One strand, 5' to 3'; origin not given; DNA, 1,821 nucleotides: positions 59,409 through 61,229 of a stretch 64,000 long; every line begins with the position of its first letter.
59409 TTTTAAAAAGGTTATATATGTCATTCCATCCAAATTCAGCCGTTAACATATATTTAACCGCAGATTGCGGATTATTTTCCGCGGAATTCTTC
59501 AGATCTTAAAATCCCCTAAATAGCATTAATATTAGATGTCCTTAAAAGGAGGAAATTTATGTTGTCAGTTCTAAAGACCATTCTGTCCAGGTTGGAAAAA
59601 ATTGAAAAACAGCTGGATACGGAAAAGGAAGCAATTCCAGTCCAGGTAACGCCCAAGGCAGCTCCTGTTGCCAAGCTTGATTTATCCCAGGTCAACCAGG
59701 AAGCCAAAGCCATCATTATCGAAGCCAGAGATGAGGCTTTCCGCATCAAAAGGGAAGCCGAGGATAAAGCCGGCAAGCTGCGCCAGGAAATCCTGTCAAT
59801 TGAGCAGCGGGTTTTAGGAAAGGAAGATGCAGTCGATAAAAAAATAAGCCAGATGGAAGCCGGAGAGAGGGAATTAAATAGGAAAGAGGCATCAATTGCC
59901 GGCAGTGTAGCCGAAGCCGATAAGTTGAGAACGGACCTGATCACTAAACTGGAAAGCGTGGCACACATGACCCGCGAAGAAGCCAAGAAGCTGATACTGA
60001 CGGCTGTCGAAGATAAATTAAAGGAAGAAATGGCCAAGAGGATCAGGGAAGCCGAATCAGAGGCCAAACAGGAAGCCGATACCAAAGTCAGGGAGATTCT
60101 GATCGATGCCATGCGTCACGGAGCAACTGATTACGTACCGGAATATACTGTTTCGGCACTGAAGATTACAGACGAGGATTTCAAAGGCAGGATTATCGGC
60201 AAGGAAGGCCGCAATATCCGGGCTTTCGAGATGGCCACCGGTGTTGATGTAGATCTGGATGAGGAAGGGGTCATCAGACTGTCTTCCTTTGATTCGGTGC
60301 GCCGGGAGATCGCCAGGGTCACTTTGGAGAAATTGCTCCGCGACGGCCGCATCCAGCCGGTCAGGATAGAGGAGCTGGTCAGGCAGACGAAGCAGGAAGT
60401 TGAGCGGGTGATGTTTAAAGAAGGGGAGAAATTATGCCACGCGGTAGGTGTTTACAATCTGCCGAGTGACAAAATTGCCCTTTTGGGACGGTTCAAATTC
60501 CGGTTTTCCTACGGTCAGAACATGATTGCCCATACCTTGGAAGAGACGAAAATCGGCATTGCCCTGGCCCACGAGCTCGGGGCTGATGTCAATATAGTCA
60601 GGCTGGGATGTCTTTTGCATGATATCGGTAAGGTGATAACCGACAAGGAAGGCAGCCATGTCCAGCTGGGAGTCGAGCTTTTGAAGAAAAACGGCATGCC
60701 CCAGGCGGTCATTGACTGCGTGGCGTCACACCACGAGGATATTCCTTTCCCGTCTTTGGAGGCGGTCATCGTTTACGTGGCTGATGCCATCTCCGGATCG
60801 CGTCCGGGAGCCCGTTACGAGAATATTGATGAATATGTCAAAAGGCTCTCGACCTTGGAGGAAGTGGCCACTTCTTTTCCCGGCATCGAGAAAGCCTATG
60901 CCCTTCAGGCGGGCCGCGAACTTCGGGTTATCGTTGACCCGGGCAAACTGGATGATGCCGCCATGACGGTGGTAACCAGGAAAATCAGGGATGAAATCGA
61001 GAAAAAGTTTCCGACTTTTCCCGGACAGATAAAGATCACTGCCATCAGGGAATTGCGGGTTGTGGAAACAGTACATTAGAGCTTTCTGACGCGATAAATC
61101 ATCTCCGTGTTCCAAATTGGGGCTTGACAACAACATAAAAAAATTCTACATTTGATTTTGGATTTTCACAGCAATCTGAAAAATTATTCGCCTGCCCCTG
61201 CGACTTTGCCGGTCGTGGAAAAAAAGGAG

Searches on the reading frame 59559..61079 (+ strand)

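Call 59: search_protein_families(library=pfam, proteins=[window:59559-61079:+], max_evalue=0.00001)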
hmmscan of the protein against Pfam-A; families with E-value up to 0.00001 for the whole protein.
window:59559-61079:+ (506 aa): 3 families
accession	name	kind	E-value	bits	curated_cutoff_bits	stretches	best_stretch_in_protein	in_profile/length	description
PF12072.13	RNase_Y_N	-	1.6e-27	96.7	32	1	45-192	47-201/201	RNase Y N-terminal region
PF01966.28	HD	-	6.5e-17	62.3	22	1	323-412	2-114/116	HD domain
PF00013.35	KH_1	-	5.3e-06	26.5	21.5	0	206-248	8-56/66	KH domain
